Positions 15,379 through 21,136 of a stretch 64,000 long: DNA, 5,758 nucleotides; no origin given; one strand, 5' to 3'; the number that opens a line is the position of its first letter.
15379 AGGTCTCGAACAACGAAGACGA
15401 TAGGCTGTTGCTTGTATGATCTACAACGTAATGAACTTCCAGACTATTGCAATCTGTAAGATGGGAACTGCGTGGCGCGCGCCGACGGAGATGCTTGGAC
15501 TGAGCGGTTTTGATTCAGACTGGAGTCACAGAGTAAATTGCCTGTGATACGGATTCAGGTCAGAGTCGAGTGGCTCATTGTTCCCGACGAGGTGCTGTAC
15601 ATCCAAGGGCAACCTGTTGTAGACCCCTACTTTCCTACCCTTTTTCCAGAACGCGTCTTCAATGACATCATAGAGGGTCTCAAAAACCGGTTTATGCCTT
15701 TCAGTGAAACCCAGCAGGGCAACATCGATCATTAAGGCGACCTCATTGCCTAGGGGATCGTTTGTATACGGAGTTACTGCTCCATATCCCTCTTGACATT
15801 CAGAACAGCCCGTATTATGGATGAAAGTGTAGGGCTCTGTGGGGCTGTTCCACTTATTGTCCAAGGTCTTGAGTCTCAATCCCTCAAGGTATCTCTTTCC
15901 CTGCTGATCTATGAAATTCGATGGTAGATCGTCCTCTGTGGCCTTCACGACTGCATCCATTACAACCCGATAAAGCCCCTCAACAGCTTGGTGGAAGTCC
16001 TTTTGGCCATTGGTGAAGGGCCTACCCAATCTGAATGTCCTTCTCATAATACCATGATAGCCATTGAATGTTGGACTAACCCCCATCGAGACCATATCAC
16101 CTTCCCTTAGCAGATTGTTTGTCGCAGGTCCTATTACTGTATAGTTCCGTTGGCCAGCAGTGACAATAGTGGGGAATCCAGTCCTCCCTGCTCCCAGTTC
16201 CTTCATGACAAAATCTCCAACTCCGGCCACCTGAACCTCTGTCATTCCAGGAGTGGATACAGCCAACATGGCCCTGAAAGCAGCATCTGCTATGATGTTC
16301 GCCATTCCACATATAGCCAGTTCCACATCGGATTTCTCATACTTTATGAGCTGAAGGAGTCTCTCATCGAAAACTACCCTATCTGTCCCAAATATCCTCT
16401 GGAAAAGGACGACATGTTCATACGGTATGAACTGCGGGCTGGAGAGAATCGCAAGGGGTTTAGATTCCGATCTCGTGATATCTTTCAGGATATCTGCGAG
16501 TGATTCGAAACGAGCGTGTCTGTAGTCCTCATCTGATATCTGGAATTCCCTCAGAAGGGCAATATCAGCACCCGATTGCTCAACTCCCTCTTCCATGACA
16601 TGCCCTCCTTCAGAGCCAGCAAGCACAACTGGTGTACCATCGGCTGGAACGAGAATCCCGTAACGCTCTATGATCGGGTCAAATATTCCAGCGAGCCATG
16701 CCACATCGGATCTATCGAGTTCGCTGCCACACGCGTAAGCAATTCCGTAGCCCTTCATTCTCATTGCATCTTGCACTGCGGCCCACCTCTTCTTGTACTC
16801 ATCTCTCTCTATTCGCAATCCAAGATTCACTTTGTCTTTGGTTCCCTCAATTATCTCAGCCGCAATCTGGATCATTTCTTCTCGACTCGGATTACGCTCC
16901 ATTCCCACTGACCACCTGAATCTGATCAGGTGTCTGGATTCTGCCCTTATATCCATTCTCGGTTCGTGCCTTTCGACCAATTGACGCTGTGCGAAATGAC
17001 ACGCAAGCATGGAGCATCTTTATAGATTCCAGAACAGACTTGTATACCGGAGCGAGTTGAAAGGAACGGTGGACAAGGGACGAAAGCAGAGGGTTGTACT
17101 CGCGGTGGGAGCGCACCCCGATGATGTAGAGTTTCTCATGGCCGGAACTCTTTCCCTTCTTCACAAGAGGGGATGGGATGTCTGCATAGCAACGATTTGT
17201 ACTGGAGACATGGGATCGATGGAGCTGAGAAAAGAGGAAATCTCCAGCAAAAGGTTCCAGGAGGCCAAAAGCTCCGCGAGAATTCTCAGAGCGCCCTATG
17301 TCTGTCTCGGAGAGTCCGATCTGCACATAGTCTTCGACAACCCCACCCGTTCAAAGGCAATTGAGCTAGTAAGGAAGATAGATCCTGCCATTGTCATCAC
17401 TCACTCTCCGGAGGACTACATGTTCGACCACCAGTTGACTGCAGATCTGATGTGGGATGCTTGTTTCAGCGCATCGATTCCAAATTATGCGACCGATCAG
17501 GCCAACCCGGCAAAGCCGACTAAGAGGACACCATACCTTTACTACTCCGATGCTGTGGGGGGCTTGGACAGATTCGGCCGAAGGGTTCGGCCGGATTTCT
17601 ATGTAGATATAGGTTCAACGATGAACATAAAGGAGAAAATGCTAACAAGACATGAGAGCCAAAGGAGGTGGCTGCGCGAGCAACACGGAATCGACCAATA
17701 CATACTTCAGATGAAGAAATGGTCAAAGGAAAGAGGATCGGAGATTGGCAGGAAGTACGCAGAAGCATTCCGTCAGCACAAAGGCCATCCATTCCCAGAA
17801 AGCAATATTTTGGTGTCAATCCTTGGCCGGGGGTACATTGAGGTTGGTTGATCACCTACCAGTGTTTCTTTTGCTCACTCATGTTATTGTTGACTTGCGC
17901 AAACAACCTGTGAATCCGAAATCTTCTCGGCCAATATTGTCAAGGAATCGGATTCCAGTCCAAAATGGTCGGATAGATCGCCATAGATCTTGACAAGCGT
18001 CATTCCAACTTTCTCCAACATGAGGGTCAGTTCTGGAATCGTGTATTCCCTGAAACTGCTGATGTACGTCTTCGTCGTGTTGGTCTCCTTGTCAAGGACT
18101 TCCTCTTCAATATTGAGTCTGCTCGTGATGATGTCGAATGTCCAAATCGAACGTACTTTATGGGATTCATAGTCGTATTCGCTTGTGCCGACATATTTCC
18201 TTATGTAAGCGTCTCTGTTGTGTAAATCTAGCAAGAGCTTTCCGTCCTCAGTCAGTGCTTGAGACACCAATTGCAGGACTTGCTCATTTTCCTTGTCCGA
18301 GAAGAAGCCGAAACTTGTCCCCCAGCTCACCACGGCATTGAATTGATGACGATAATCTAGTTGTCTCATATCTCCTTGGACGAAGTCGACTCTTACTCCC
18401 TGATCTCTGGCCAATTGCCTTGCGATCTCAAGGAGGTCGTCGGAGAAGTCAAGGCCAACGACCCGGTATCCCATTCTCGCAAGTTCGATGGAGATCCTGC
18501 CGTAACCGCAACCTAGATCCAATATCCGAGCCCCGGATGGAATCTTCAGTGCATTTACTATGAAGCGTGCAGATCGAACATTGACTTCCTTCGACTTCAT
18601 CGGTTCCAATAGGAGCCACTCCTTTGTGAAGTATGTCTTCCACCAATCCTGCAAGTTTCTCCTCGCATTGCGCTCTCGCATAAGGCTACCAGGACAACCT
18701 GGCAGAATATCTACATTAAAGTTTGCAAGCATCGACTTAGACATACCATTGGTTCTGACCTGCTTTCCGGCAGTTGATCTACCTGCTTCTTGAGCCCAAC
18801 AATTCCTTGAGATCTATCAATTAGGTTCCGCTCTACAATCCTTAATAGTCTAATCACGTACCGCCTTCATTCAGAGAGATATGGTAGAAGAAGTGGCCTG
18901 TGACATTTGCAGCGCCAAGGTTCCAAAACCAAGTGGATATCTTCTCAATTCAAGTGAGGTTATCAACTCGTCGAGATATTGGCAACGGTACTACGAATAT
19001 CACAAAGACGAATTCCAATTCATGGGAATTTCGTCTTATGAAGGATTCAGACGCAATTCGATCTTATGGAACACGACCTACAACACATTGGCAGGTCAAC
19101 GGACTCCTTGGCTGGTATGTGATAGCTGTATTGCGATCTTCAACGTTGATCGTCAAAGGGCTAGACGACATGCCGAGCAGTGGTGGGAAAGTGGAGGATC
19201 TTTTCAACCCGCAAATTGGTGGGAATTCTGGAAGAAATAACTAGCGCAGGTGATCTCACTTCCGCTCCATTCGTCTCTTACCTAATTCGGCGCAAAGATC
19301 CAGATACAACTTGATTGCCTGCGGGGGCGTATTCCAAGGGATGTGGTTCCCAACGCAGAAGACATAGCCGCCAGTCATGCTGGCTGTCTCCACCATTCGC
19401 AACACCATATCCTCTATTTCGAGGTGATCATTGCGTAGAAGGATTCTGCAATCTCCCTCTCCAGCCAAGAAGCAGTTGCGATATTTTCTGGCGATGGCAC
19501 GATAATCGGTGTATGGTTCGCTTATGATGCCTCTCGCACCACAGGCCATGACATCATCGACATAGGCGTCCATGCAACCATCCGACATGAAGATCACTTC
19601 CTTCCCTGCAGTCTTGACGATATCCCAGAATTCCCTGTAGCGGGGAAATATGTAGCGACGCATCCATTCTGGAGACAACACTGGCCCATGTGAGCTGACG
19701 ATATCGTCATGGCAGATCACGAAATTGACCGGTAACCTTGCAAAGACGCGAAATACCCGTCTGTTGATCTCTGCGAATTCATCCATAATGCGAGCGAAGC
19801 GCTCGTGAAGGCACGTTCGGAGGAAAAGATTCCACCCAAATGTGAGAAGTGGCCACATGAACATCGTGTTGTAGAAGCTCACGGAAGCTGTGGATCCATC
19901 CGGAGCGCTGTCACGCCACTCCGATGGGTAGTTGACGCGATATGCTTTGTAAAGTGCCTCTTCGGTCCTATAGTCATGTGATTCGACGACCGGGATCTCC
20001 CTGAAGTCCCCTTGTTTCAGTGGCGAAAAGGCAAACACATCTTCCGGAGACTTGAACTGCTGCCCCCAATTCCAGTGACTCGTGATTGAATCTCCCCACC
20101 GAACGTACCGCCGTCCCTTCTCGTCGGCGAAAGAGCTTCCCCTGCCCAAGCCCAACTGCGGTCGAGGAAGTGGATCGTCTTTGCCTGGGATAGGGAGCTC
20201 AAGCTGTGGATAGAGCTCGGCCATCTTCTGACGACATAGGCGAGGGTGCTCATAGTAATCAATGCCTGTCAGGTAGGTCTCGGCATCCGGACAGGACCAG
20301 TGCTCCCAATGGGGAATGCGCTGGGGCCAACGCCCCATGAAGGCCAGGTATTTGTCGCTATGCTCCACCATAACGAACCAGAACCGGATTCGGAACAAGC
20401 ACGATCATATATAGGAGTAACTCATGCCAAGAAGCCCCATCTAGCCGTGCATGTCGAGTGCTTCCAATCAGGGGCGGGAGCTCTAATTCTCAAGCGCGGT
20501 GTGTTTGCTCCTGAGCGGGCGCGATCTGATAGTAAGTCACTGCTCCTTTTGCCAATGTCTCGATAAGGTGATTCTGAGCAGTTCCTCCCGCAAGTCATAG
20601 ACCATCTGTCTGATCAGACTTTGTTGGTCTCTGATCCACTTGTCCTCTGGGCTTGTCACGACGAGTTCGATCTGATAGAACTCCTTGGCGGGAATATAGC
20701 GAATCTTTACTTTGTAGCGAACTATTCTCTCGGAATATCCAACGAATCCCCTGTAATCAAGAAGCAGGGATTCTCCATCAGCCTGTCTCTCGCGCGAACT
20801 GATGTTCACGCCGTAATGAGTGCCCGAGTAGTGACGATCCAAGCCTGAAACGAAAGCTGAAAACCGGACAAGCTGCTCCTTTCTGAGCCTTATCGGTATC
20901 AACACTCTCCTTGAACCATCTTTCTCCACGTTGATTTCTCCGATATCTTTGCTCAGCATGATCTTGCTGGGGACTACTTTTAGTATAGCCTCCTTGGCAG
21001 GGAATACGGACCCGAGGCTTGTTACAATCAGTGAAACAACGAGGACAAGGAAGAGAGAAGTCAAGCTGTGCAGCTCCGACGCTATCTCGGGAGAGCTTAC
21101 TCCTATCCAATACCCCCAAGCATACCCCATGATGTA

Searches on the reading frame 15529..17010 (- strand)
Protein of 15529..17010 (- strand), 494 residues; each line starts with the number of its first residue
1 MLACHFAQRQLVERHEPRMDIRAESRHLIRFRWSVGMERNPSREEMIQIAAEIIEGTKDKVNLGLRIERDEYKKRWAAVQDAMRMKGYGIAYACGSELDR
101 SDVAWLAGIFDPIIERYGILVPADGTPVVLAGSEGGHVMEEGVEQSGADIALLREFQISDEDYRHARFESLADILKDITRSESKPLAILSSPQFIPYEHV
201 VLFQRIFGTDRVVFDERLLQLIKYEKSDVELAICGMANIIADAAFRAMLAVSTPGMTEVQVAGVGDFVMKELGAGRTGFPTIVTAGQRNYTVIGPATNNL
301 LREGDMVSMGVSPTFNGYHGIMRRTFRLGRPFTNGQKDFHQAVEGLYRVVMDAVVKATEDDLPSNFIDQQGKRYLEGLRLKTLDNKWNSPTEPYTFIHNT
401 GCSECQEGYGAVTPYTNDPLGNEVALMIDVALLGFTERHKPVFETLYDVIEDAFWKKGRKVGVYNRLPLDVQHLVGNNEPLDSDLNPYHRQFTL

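Call 7: search_protein_families(library=pfam, proteins=[window:15529-17010:-], max_evalue=0.01)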
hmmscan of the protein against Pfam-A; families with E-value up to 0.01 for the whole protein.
window:15529-17010:- (494 aa): 1 family
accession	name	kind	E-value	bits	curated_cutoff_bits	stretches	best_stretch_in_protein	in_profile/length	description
PF00557.29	Peptidase_M24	-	8.9e-19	68.5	23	1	237-354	6-124/208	Metallopeptidase family M24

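Call 22: search_protein_families(library=ncbifam, proteins=[window:15529-17010:-], max_evalue=0.01)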
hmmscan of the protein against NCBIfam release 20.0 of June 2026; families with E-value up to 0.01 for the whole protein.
window:15529-17010:- (494 aa): 6 families
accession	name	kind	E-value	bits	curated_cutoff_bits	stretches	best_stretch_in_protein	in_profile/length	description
NF040821.1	dipep_PepQ_Arch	equivalog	2.3e-11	43.3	630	1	221-360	118-249/346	Xaa-Pro dipeptidase PepQ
NF008131.0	PRK10879.1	equivalog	4.9e-10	38.8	465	1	222-343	170-291/438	Xaa-Pro aminopeptidase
NF007310.0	PRK09795.1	equivalog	1.8e-09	36.9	393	1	226-357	128-256/361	aminopeptidase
NF038259.1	ectoine_DoeA_2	exception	2e-07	30.1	575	1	217-369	145-300/386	ectoine hydrolase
TIGR00500.1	met_pdase_I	equivalog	2.2e-06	27.4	171.35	1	253-362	31-145/247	type I methionyl aminopeptidase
TIGR02993.1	ectoine_eutD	equivalog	0.0014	17.8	613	1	65-367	4-304/391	ectoine hydrolase DoeA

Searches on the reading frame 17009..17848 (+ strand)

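Call 7: search_protein_families(library=pfam, proteins=[window:17009-17848:+], max_evalue=0.01)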
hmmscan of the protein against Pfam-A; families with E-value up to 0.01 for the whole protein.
window:17009-17848:+ (280 aa): 1 family
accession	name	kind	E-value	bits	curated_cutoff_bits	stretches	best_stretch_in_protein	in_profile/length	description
PF02585.22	PIG-L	-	2.2e-21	77.1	28.2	1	31-151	1-128/129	GlcNAc-PI de-N-acetylase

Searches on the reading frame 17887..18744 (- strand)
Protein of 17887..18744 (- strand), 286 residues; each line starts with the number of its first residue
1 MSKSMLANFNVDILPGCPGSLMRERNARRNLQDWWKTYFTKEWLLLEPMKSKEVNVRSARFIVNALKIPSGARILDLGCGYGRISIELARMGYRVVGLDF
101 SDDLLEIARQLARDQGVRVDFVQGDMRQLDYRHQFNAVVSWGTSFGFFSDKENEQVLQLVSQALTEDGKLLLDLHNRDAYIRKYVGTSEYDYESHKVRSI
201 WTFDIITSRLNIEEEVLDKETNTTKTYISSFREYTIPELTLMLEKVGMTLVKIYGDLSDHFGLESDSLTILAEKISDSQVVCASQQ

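Call 7: search_protein_families(library=pfam, proteins=[window:17887-18744:-], max_evalue=0.01)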
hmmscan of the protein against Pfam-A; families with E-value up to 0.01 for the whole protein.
window:17887-18744:- (286 aa): 18 families
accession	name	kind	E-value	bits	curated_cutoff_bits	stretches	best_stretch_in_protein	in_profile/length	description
PF13649.12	Methyltransf_25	-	3.5e-23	82.6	27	1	74-168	1-97/97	Methyltransferase domain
PF13847.12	Methyltransf_31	-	9.9e-19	67.9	27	1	70-179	3-117/145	Methyltransferase domain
PF08241.18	Methyltransf_11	-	3.1e-16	60.2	21.2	1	75-171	1-94/95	Methyltransferase domain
PF02353.26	CMAS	-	1e-11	45.1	27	1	52-173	44-165/273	Mycolic acid cyclopropane synthetase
PF08242.18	Methyltransf_12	-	2.3e-11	44.7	30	1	75-170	1-98/98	Methyltransferase domain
PF13489.12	Methyltransf_23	-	2.7e-10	40.6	27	1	63-199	14-143/164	Methyltransferase domain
PF01209.24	Ubie_methyltran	-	3e-09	37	20.1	1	61-170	38-149/233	ubiE/COQ5 methyltransferase family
PF05175.20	MTS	-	8.8e-09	35.7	23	1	58-140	19-104/170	Methyltransferase small domain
PF03848.20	TehB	-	5.3e-07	29.7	20.4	1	62-157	22-117/193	Tellurite resistance protein TehB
PF10017.15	Methyltransf_33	-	0.00011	21.8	23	1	70-172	61-175/304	Histidine-specific methyltransferase, SAM-dependent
PF13679.12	Methyltransf_32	-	0.00094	19.6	27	1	59-131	10-94/143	Methyltransferase domain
PF01135.25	PCMT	-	0.0012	19.2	20.3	1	62-127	65-134/210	Protein-L-isoaspartate(D-aspartate) O-methyltransferase (PCMT)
PF00398.26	RrnaAD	-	0.0028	17.2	24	1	61-165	21-121/263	Ribosomal RNA adenine dimethylase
PF09445.16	Methyltransf_15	-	0.0035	17.4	22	1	73-138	3-70/165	RNA cap guanine-N2 methyltransferase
PF05724.17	TPMT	-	0.0047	17.1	26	1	50-106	18-73/218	Thiopurine S-methyltransferase (TPMT)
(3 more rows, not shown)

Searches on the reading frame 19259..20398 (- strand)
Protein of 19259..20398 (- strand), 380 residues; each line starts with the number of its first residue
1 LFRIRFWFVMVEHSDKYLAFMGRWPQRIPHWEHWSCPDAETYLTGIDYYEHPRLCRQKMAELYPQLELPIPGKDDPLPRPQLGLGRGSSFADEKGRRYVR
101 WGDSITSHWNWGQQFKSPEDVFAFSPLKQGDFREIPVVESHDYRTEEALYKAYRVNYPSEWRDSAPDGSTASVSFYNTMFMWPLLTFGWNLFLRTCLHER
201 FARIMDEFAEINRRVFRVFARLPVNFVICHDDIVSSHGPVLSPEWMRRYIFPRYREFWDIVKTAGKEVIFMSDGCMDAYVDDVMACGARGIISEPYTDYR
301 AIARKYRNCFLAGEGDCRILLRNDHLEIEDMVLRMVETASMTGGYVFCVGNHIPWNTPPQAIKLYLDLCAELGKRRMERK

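Call 7: search_protein_families(library=pfam, proteins=[window:19259-20398:-], max_evalue=0.01)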
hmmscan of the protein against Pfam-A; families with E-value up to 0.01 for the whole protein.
window:19259-20398:- (380 aa): 1 family
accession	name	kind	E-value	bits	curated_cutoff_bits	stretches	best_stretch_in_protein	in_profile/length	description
PF01208.23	URO-D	-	5.5e-15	55.7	23.9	1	199-371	174-345/346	Uroporphyrinogen decarboxylase (URO-D)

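Call 22: search_protein_families(library=ncbifam, proteins=[window:19259-20398:-], max_evalue=0.01)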
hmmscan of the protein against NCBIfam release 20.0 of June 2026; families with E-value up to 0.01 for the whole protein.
window:19259-20398:- (380 aa): 1 family
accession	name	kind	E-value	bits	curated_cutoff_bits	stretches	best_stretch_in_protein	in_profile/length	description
TIGR01463.1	mtaA_cmuA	subfamily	0.00065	19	235.4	1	204-371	174-337/340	MtaA/CmuA family methyltransferase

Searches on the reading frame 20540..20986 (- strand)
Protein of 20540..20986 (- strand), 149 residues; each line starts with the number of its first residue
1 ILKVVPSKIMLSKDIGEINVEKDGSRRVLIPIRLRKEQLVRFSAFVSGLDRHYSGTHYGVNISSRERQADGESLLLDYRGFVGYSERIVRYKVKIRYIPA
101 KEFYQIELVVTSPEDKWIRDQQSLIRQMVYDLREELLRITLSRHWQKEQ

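Call 52: search_solved_structures(query=A3, max_evalue=10)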
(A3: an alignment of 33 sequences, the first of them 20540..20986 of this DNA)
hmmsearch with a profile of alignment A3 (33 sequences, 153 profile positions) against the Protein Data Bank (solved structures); distinct sequences matched with E-value up to 10: 2.
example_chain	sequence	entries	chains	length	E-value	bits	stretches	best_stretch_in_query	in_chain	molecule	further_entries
2zcm_A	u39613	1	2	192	0.47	14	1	91-147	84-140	Biofilm operon icaABCD HTH-type negative transcriptional regulator icaR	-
2zcn_A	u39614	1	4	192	0.51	13.9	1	92-147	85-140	Biofilm operon icaABCD HTH-type negative transcriptional regulator icaR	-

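Call 57: predict_structure(alignment_id=A3)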
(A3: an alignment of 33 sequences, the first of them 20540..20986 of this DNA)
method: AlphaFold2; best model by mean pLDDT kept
length: 149 residues; sequences in the alignment: 33
mean_pLDDT: 85.4   pTM: 0.80
mean pLDDT of the five models: 85.4, 84.1, 82.8, 82.7, 82.5
residues with pLDDT >= 90: 106; 70-90: 15; 50-70: 13; < 50: 15
segments of 3 or more residues with pLDDT < 50: 1-14
pLDDT, mean of each block of 10 residues (from residue 1): 43 66 95 93 90 72 94 96 95 97 96 96 95 89 63
secondary structure, 60 per line:
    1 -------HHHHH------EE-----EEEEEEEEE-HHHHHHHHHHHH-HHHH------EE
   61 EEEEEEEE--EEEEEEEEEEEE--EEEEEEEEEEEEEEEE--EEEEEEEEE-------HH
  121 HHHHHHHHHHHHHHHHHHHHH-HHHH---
elements in order: H8-12 E26-34 H36-47 H49-52 E59-68 E71-82 E85-100 E103-111 H119-141 H143-146

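Call 59: fold_search(model_id=the predicted structure, library=pdb)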
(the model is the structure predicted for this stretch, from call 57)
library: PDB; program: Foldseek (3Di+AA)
matches with E <= 10: 1373; with E <= 0.001: 0
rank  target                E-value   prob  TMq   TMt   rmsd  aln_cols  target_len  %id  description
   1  4yom_A                1.7e-03  1.00  0.45  0.59   4.5       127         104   15  Structure of SAD kinase (released 2015-12-16)
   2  2d4r_C                2.3e-03  0.99  0.35  0.36   6.2       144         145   14  Crystal structure of TTHA0849 from Thermus thermophilus HB8 (released 2005-12-13)
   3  2d4r_A                3.4e-03  0.97  0.32  0.33   6.9       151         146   14  Crystal structure of TTHA0849 from Thermus thermophilus HB8 (released 2005-12-13)
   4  1tu1_A                5.0e-03  0.99  0.32  0.33   7.6       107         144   15  Crystal Structure of Protein of Unknown Function PA94 from Pseudomonas aeruginosa, Putative Regulator (released 2004-08-03)
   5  4fpw_A                5.6e-03  0.87  0.31  0.30  10.5       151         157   12  Crystal Structure of CalU16 from Micromonospora echinospora. Northeast Structural Genomics Consortium Target MiR12. (released 2012-12-12)
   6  2n4a_MODEL_1_A        6.6e-03  0.93  0.32  0.34   7.2       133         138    6  EC-NMR Structure of Ralstonia metallidurans Rmet_5065 Determined by Combining Evolutionary Couplings (EC) and  (released 2015-07-01)
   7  4fpw_B                7.4e-03  0.84  0.30  0.29  10.5       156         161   12  Crystal Structure of CalU16 from Micromonospora echinospora. Northeast Structural Genomics Consortium Target MiR12. (released 2012-12-12)
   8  1t17_MODEL_1_A        7.8e-03  0.96  0.33  0.33   7.0       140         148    7  Solution Structure of the 18 kDa Protein CC1736 from Caulobacter crescentus: The Northeast Structural Genomics (released 2005-01-04)
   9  9j6i_A                8.7e-03  0.96  0.37  0.34   8.9       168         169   17  Crystal structure of the ABA receptor PYL1 in complex with DBSA compound (released 2024-09-04)
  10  6xrf_A                1.0e-02  0.93  0.29  0.30   7.2       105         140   15  EagT6 Tse6 NT complex (released 2020-12-30)
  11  3tvq                  1.2e-02  0.98  0.42  0.41   6.3       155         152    9  Crystal structure of TCM Aro/Cyc complexed with trans-dihidroquercetin (released 2012-04-04)
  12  6xrf_H                1.2e-02  0.95  0.31  0.32   7.6       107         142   15  EagT6 Tse6 NT complex (released 2020-12-30)
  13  6pny                  1.2e-02  0.98  0.34  0.40   7.0       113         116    8  X-ray Structure of Flpp3 (released 2020-02-26)
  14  2ns9_A                1.2e-02  0.93  0.34  0.33  11.4       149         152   12  Crystal structure of protein APE2225 from Aeropyrum pernix K1, Pfam COXG (released 2006-11-14)
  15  2lf2_MODEL_1_A        1.2e-02  0.92  0.36  0.32  11.0       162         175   14  Solution NMR structure of the AHSA1-like protein CHU_1110 from Cytophaga hutchinsonii, Northeast Structural Ge (released 2011-07-13)
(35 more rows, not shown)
